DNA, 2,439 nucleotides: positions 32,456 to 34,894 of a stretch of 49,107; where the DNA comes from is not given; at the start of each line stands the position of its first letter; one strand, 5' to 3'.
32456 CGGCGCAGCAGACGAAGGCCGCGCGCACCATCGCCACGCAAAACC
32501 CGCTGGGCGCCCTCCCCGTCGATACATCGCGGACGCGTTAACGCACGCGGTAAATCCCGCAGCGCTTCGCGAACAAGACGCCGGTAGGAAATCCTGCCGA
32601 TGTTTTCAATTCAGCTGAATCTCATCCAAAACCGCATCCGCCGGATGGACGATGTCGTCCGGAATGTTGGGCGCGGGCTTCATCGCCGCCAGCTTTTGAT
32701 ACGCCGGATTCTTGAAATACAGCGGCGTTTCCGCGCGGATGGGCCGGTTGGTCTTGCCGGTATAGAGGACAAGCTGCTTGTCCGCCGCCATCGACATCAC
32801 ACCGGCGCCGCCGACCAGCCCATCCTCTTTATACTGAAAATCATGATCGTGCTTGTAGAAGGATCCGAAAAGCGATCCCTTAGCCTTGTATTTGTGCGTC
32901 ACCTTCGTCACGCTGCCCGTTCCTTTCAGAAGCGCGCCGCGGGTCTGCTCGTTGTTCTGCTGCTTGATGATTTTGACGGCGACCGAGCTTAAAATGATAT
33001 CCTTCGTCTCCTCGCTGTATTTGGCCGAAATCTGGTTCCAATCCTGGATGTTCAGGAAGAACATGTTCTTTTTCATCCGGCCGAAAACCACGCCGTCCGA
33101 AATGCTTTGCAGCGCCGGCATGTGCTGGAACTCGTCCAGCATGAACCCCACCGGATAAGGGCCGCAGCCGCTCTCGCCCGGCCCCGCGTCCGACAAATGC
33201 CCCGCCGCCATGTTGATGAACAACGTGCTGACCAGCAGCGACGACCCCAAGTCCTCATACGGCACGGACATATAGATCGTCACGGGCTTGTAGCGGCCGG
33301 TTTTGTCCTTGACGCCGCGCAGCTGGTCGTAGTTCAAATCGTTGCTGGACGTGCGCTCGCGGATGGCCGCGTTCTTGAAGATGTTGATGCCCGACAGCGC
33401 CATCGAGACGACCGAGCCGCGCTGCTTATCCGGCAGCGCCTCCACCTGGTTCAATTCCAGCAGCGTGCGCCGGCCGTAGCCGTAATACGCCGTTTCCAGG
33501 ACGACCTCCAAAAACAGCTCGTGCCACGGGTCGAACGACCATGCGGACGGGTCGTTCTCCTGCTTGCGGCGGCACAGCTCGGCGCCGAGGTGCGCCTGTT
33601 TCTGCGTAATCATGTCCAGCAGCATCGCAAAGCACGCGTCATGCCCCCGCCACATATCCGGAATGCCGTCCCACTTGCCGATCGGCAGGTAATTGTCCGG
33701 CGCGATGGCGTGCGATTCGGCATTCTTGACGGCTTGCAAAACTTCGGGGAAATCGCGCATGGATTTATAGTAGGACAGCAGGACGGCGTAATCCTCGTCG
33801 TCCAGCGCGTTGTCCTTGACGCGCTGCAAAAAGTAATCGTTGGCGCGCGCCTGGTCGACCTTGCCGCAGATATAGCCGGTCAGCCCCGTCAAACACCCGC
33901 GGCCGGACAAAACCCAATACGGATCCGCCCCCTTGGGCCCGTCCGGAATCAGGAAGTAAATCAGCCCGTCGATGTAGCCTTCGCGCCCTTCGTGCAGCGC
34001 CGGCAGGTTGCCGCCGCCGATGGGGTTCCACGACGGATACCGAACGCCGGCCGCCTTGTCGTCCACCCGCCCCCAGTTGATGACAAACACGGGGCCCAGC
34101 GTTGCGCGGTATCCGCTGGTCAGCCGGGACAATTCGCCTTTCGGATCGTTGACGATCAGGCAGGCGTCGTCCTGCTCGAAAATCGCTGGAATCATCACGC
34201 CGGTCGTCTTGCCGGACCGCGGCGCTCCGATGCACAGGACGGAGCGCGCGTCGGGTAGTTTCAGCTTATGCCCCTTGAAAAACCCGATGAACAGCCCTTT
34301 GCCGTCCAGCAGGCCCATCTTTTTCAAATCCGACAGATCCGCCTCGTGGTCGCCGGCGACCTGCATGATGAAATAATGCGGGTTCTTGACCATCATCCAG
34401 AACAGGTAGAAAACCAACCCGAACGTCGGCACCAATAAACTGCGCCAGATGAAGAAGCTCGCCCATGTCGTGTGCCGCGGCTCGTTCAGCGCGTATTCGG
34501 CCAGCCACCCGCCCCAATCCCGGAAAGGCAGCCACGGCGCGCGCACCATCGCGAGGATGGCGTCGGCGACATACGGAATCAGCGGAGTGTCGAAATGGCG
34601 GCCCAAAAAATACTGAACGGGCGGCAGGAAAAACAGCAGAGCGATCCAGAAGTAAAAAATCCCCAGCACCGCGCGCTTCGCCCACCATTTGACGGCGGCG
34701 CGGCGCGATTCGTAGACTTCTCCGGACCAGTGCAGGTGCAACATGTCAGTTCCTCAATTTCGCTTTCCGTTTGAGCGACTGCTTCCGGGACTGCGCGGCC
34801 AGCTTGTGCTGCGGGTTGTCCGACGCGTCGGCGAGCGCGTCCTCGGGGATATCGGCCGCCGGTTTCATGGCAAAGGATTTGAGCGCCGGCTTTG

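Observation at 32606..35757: Orphan VirD4/TraG-type coupling ATPase translationally coupled to a pentapeptide-repeat protein with a basic C-terminal tail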

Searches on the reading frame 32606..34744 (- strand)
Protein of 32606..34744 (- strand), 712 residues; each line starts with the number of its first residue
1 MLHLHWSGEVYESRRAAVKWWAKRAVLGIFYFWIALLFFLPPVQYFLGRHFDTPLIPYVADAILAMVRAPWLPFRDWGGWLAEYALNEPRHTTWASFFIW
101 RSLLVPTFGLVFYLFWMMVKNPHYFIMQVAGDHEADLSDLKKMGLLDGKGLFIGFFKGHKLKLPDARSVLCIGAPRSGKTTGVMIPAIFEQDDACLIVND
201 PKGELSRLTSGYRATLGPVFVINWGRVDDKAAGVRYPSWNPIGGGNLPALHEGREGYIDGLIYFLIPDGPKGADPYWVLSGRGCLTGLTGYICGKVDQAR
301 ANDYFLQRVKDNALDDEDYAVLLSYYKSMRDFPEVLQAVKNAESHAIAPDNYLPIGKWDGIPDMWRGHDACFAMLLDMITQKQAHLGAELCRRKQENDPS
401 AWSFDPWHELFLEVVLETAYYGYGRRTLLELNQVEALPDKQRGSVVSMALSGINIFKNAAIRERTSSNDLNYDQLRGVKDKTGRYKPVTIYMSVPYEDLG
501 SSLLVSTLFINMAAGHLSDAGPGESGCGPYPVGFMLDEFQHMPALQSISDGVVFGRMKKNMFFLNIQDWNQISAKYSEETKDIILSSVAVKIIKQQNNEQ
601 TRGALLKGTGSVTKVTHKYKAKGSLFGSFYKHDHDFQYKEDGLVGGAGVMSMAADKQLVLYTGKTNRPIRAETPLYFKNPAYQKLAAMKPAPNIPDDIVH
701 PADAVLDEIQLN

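Call 3: search_protein_families(library=pfam, proteins=[window:32606-34744:-], max_evalue=0.1)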
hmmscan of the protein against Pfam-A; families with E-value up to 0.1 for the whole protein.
window:32606-34744:- (712 aa): 3 families
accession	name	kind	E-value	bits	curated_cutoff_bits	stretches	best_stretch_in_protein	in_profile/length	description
PF02534.20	T4SS-DNA_transf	-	1.9e-42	146.2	20.1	2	429-684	210-453/468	Type IV secretory system Conjugative DNA transfer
PF12696.13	TraG-D_C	-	1.8e-11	44.5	22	1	531-624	1-96/126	TraM recognition site of TraD and TraG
PF10412.15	TrwB_AAD_bind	-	4.2e-08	32.9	20.5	1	534-607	248-321/387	Type IV secretion-system coupling protein DNA-binding domain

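Call 4: search_protein_families(library=ncbifam, proteins=[window:32606-34744:-], max_evalue=0.1)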
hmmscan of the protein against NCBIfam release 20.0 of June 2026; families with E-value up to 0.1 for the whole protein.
window:32606-34744:- (712 aa): 6 families
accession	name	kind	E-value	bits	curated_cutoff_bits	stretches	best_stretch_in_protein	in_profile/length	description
NF045973.1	conju_CD1115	equivalog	9e-28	97.3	250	2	436-665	205-426/442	VirD4-like conjugal transfer protein, CD1115 family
NF010450.0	PRK13876.1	subfamily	3.4e-22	78.4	674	2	135-223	113-200/667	IncP-type conjugal transfer protein TraG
NF010472.0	PRK13897.1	equivalog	8.6e-20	70.8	728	2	439-678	325-552/657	type IV secretion system component VirD4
NF010453.0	PRK13880.1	subfamily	3.5e-15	55.2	586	2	133-335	121-328/630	conjugal transfer coupling protein TraG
NF010424.0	PRK13850.1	equivalog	4.1e-14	51.7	681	2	451-683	320-537/670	type IV secretion system ATPase VirD4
TIGR02767.1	TraG-Ti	equivalog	0.0061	15.4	686.2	1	534-679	469-611/623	Ti-type conjugative transfer system protein TraG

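Call 6: find_homologous_proteins(query=window:32606-34744:-, max_evalue=0.00001)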
Query window:32606-34744:- (712 aa): 876 proteins with E <= 0.00001 among 8000 candidates; the best 120 are listed.
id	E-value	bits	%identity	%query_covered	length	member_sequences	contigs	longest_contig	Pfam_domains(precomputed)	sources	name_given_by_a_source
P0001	0.0e+0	1523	89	100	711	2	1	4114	PF10412.16,PF02534.21,PF12696.14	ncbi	-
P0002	0.0e+0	1389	81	100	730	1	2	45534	PF10412.16,PF02534.21,PF12696.14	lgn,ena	-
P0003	1.6e-286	970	60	99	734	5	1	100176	PF10412.16,PF02534.21,PF12696.14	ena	-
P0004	1.1e-285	968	57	100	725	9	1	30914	PF10412.16,PF02534.21,PF12696.14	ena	-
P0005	2.4e-282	957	58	99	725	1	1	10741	PF10412.16,PF02534.21,PF12696.14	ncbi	-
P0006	1.6e-280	951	59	99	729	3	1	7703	PF10412.16,PF02534.21,PF12696.14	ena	-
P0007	4.8e-280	949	57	99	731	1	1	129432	PF10412.16,PF02534.21,PF12696.14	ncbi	-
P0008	5.3e-280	949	57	99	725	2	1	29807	PF10412.16,PF02534.21,PF12696.14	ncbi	-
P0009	7.0e-280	949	57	99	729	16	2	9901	PF10412.16,PF02534.21,PF12696.14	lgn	-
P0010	8.7e-278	942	58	98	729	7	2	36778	PF10412.16,PF02534.21,PF12696.14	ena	-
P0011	2.0e-277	940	58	99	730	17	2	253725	PF10412.16,PF02534.21,PF12696.14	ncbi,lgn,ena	-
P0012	3.9e-277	939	58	97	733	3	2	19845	PF10412.16,PF02534.21,PF12696.14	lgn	-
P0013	1.7e-275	934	58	99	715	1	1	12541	PF10412.16,PF02534.21,PF12696.14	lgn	-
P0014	8.4e-275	932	58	97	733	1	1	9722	PF10412.16,PF02534.21,PF12696.14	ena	-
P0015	2.9e-274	930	57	97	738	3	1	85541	PF10412.16,PF02534.21,PF12696.14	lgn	-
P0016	8.9e-274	928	57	97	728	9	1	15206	PF10412.16,PF02534.21,PF12696.14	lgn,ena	-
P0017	1.5e-273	928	57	99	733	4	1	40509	PF10412.16,PF02534.21,PF12696.14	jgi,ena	-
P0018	3.6e-273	926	56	99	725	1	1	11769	PF10412.16,PF02534.21,PF12696.14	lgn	-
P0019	4.1e-273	926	57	99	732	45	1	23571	PF10412.16,PF02534.21,PF12696.14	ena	-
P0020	1.3e-272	924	57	98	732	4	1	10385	PF10412.16,PF02534.21,PF12696.14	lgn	-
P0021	1.9e-272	924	58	94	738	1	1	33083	PF10412.16,PF02534.21,PF12696.14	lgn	-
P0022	8.7e-272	922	58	98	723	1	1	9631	PF10412.16,PF02534.21,PF12696.14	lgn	-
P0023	2.1e-271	920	59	97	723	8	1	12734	PF10412.16,PF02534.21,PF12696.14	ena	-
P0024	9.9e-271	918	57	97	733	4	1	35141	PF10412.16,PF02534.21,PF12696.14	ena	-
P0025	1.1e-269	915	57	99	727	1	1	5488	PF10412.16,PF02534.21,PF12696.14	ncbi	-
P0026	1.2e-269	915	58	98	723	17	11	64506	PF10412.16,PF02534.21,PF12696.14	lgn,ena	-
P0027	1.6e-269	914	57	97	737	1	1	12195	PF10412.16,PF02534.21,PF12696.14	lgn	-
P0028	2.1e-269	914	57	97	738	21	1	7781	PF10412.16,PF02534.21,PF12696.14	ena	-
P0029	4.0e-269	913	56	98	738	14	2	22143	PF10412.16,PF02534.21,PF12696.14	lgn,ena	-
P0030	4.4e-268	909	56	98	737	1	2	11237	PF10412.16,PF02534.21,PF12696.14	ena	-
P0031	7.5e-268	909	56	99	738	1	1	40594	PF10412.16,PF02534.21,PF12696.14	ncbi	-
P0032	1.3e-267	908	56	98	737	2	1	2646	PF10412.16,PF02534.21,PF12696.14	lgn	-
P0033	3.4e-267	907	56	98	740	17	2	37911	PF10412.16,PF02534.21,PF12696.14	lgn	-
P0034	3.8e-267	906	58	98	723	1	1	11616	PF10412.16,PF02534.21,PF12696.14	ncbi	-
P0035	3.9e-267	906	56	98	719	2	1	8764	PF10412.16,PF02534.21,PF12696.14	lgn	-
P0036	5.2e-267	906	55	100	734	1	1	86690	PF10412.16,PF02534.21,PF12696.14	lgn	-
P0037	7.1e-267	906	56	98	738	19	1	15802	PF10412.16,PF02534.21,PF12696.14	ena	-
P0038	9.6e-267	905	58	98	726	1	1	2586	PF10412.16,PF02534.21,PF12696.14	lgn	-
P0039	1.6e-265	901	55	98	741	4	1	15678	PF10412.16,PF02534.21,PF12696.14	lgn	-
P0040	1.8e-265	901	57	97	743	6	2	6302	PF10412.16,PF02534.21,PF12696.14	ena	-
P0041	4.7e-265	899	56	98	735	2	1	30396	PF10412.16,PF02534.21,PF12696.14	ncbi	-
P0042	5.2e-264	896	56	97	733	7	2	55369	PF10412.16,PF02534.21,PF12696.14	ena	-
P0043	7.1e-264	896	56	98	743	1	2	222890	PF10412.16,PF02534.21,PF12696.14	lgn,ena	-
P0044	2.9e-263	894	56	97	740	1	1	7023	PF10412.16,PF02534.21,PF12696.14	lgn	-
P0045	7.2e-263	892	55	97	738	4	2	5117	PF10412.16,PF02534.21,PF12696.14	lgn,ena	-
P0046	2.2e-262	891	56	98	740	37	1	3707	PF10412.16,PF02534.21,PF12696.14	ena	-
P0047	2.6e-262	890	57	97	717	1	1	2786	PF10412.16,PF02534.21,PF12696.14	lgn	-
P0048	1.8e-260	884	55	97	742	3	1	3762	PF10412.16,PF02534.21,PF12696.14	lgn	-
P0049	1.9e-260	884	55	99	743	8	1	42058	PF10412.16,PF02534.21,PF12696.14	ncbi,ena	-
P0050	5.5e-259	879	54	98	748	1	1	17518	PF10412.16,PF02534.21,PF12696.14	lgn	-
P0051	4.1e-258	877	55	97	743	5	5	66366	PF10412.16,PF02534.21,PF12696.14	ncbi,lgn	-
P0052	1.1e-256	872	56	96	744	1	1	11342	PF10412.16,PF02534.21,PF12696.14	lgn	-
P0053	6.3e-256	869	55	97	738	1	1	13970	PF10412.16,PF02534.21,PF12696.14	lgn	-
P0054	1.0e-255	869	55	97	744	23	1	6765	PF10412.16,PF02534.21,PF12696.14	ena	-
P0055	4.8e-255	866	53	97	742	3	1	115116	PF10412.16,PF02534.21,PF12696.14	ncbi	-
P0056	1.7e-253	861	56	89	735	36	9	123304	PF10412.16,PF02534.21,PF12696.14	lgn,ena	-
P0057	3.0e-251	854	55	97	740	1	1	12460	PF10412.16,PF02534.21,PF12696.14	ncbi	-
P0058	3.8e-243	827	61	82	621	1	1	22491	PF10412.16,PF02534.21,PF12696.14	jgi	-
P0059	1.7e-209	716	46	96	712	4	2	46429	PF10412.16,PF02534.21,PF12696.14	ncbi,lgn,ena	-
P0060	5.1e-209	714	65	65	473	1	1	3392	PF02534.21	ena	-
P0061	4.1e-208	711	47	97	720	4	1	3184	PF10412.16,PF02534.21,PF12696.14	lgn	-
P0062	2.4e-207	709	46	97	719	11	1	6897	PF10412.16,PF02534.21,PF12696.14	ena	-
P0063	4.1e-207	708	48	97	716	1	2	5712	PF10412.16,PF02534.21,PF12696.14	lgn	-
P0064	7.5e-206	704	62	71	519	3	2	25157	PF02534.21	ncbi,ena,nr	ncbi:MAG: type IV secretory system conjugative DNA transfer family protein [Alphaproteobacteria bact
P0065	1.3e-205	703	48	96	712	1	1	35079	PF10412.16,PF02534.21,PF12696.14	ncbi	-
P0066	9.1e-203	694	46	96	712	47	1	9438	PF10412.16,PF02534.21,PF12696.14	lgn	-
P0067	1.1e-201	690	47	94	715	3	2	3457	PF10412.16,PF02534.21,PF12696.14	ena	-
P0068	4.9e-201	688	63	67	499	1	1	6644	PF10412.16,PF02534.21,PF12696.14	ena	-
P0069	1.0e-199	683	47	95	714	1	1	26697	PF10412.16,PF02534.21,PF12696.14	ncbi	-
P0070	1.3e-198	680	48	97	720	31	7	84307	PF10412.16,PF02534.21,PF12696.14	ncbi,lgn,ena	-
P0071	3.5e-198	678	47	96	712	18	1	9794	PF10412.16,PF02534.21,PF12696.14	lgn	-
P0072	4.4e-198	678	46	96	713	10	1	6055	PF10412.16,PF02534.21,PF12696.14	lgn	-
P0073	7.0e-198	677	46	96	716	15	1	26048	PF10412.16,PF02534.21,PF12696.14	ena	-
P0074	1.6e-196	673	46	96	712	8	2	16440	PF10412.16,PF02534.21,PF12696.14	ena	-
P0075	5.4e-196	671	46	96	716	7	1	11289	PF10412.16,PF02534.21,PF12696.14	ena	-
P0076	3.8e-195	668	46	97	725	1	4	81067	PF10412.16,PF02534.21,PF12696.14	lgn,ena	-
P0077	4.6e-195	668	46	97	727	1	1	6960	PF10412.16,PF02534.21,PF12696.14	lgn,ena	-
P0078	1.1e-194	667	47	97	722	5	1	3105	PF10412.16,PF02534.21,PF12696.14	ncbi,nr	ncbi:MAG: type IV secretory system conjugative DNA transfer family protein [Alphaproteobacteria bact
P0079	2.0e-194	666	45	98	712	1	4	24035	PF10412.16,PF02534.21,PF12696.14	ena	-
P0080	3.4e-193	662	46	96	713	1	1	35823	PF10412.16,PF02534.21,PF12696.14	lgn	-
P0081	6.7e-193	661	49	89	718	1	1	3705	PF10412.16,PF02534.21,PF12696.14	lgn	-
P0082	8.6e-192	657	47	97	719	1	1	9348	PF10412.16,PF02534.21,PF12696.14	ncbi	-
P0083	2.4e-190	652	46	94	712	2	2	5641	PF10412.16,PF02534.21,PF12696.14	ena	-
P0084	4.2e-190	652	47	97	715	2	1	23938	PF10412.16,PF02534.21,PF12696.14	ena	-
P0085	3.8e-187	642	44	99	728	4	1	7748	PF10412.16,PF02534.21,PF12696.14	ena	-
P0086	7.1e-181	621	43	97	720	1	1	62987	PF10412.16,PF02534.21,PF12696.14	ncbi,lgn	-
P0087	1.2e-175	604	45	86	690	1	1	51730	PF10412.16,PF02534.21,PF12696.14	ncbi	-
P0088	5.9e-169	582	59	60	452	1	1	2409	PF10412.16,PF02534.21,PF12696.14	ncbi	ncbi:MAG: type IV secretory system conjugative DNA transfer family protein, partial [Alphaproteobact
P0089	1.1e-154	535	49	73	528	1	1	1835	PF10412.16,PF02534.21,PF12696.14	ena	-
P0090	2.5e-153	530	38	98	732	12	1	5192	PF10412.16,PF02534.21,PF12696.14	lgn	-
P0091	1.1e-151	525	39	95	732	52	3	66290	PF02534.21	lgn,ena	-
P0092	2.0e-151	524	39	96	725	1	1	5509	PF10412.16,PF02534.21,PF12696.14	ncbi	-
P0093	3.4e-149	516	42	87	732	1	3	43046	PF02534.21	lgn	-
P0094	5.1e-149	516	42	87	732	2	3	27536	PF02534.21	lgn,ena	-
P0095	5.2e-149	516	40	97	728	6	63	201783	PF02534.21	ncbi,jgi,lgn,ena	ncbi:MAG: type IV secretory system conjugative DNA transfer family protein [Alphaproteobacteria bact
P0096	9.1e-149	515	39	97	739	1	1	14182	PF10412.16,PF02534.21,PF12696.14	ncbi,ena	-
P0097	2.2e-148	514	39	92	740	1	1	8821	PF10412.16,PF02534.21,PF12696.14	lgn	-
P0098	2.5e-148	514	41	89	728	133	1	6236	PF10412.16,PF02534.21,PF12696.14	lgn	-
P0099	3.2e-148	513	39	97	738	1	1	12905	PF10412.16,PF02534.21,PF12696.14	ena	-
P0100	3.2e-148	513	39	97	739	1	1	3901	PF10412.16,PF02534.21,PF12696.14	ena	-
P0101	3.2e-148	513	40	92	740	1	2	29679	PF10412.16,PF02534.21,PF12696.14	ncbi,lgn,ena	-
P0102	3.3e-148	513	39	97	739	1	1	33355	PF10412.16,PF02534.21,PF12696.14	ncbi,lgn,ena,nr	ncbi:MAG: type IV secretory system conjugative DNA transfer family protein [Alphaproteobacteria bact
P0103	3.9e-148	513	39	92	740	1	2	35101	PF02534.21,PF12696.14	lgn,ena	-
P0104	4.1e-148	513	39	92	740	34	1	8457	PF10412.16,PF02534.21,PF12696.14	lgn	-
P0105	5.8e-148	512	39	97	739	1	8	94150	PF10412.16,PF02534.21,PF12696.14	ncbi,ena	-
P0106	6.0e-148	512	39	97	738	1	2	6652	PF10412.16,PF02534.21,PF12696.14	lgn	-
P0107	8.0e-148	512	38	97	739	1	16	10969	PF10412.16,PF02534.21,PF12696.14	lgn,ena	-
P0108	8.0e-148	512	39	97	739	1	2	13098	PF10412.16,PF02534.21,PF12696.14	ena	-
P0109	9.5e-148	512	38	99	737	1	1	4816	PF10412.16,PF02534.21,PF12696.14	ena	-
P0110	1.1e-147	511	38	97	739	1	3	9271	PF10412.16,PF02534.21,PF12696.14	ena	-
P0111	1.2e-147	511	39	92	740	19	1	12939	PF10412.16,PF02534.21,PF12696.14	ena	-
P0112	1.4e-147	511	39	92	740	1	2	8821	PF10412.16,PF02534.21,PF12696.14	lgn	-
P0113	1.4e-147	511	40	92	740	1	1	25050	PF10412.16,PF02534.21,PF12696.14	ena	-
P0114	1.7e-147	511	39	92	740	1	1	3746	PF10412.16,PF02534.21,PF12696.14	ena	-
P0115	2.3e-147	510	38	97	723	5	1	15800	PF10412.16,PF02534.21,PF12696.14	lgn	-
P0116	2.9e-147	510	39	92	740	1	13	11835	PF10412.16,PF02534.21,PF12696.14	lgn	-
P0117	3.0e-147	510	39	92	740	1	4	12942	PF10412.16,PF02534.21,PF12696.14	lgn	-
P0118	3.1e-147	510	39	92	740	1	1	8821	PF10412.16,PF02534.21,PF12696.14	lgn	-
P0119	3.1e-147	510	39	92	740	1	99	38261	PF10412.16,PF02534.21,PF12696.14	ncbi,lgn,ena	-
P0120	3.9e-147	510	38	97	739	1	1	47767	PF10412.16,PF02534.21,PF12696.14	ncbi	-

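Call 7: find_related_loci(query=window:32606-34744:-, collection=genome_contigs, flank=10000)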
Query window:32606-34744:- (712 aa) in genome_contigs; peptide patterns used: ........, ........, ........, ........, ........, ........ (x = any residue, [..] = any of these).
14 stretches matched a pattern; 6 encode a relative of the query (tblastn E <= 1e-3); 6 distinct loci.
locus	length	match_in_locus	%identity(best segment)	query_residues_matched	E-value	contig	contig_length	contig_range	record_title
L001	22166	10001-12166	60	11-712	0e+0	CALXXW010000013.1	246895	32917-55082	MAG: uncultured Alphaproteobacteria bacterium isolate E20__bin339 genome assembly, contig: E20__k127_7098933, whole geno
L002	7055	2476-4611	59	11-703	0e+0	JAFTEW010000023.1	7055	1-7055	MAG: Alphaproteobacteria bacterium isolate RGIG3755 Roe_deer_Abomasum-1__c78861, whole genome shotgun sequence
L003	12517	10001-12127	58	11-700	0e+0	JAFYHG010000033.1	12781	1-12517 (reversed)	MAG: Alphaproteobacteria bacterium isolate RGIG7089 Sheep_Rumen.Co__c4605527, whole genome shotgun sequence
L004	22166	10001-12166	56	13-712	0e+0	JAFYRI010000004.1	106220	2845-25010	MAG: Alphaproteobacteria bacterium isolate RGIG7351 Water_buffalos_Cecum-5__c27, whole genome shotgun sequence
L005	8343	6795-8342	60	12-524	0e+0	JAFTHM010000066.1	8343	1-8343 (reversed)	MAG: Alphaproteobacteria bacterium isolate RGIG3823 Roe_deer_Cecum-1__c313738, whole genome shotgun sequence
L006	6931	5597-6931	59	12-454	5e-174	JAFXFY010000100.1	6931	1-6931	MAG: Alphaproteobacteria bacterium isolate RGIG6380 Sheep_Rectum-5__c353087, whole genome shotgun sequence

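Call 9: find_encoding_contigs(protein=window:32606-34744:-, flank=10000, max_places=4)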
Protein window:32606-34744:- (712 aa): 1 contig read that carries it; 1 place shown.
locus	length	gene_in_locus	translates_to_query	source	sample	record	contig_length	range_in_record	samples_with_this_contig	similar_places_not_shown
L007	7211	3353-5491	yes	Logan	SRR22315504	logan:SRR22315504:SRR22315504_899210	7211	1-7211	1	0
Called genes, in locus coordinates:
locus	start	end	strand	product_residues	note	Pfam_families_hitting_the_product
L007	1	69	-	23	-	?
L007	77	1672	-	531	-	PF00342:PGI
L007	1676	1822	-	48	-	-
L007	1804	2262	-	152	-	PF01252:Peptidase_A8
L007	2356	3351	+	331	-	PF13576:Pentapeptide_3 (weak), PF13599:Pentapeptide_4 (weak), PF00805:Pentapeptide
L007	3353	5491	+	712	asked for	PF02534:T4SS-DNA_transf, PF10412:TrwB_AAD_bind (weak), PF12696:TraG-D_C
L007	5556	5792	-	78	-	-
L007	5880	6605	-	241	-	-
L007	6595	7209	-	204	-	?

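Call 11: find_encoding_contigs(protein=P0070, flank=10000, max_places=2)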
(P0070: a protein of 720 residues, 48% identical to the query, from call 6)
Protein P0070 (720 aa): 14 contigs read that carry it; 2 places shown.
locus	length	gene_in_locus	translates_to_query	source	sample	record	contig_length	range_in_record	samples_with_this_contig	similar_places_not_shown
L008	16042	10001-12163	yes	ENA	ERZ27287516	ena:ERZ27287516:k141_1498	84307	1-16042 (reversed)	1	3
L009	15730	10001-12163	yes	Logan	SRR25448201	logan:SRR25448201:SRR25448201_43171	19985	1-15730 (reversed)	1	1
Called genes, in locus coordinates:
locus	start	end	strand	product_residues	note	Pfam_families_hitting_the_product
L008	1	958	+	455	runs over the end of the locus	PF01488:Shikimate_DH (faint), PF02254:TrkA_N, PF03435:Sacchrp_dh_NADP (faint), PF03807:F420_oxidored (faint), PF13241:NAD_binding_7 (faint), PF21799:MurD-like_N (faint), PF02254:TrkA_N, PF02080:TrkA_C, +1 more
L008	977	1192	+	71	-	PF17209:Hfq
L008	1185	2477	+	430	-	PF13167:GTP-bdg_N, PF16360:GTP-bdg_M, PF01926:MMR_HSR1, PF19275:HflX_C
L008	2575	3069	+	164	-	-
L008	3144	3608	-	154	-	PF00293:NUDIX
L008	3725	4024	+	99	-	-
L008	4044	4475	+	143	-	PF00293:NUDIX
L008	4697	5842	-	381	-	-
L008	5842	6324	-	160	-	PF06347:SH3_4, PF08239:SH3_3 (faint)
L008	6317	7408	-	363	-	PF00692:dUTPase (weak)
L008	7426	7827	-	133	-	PF02410:RsfS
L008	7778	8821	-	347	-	PF01018:GTP1_OBG, PF01926:MMR_HSR1, PF02421:FeoB_N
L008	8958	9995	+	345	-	PF00805:Pentapeptide, PF13599:Pentapeptide_4 (weak), PF00805:Pentapeptide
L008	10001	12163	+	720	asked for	PF02534:T4SS-DNA_transf, PF10412:TrwB_AAD_bind, PF12696:TraG-D_C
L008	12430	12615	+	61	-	PF01783:Ribosomal_L32p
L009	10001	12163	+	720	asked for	PF02534:T4SS-DNA_transf, PF10412:TrwB_AAD_bind, PF12696:TraG-D_C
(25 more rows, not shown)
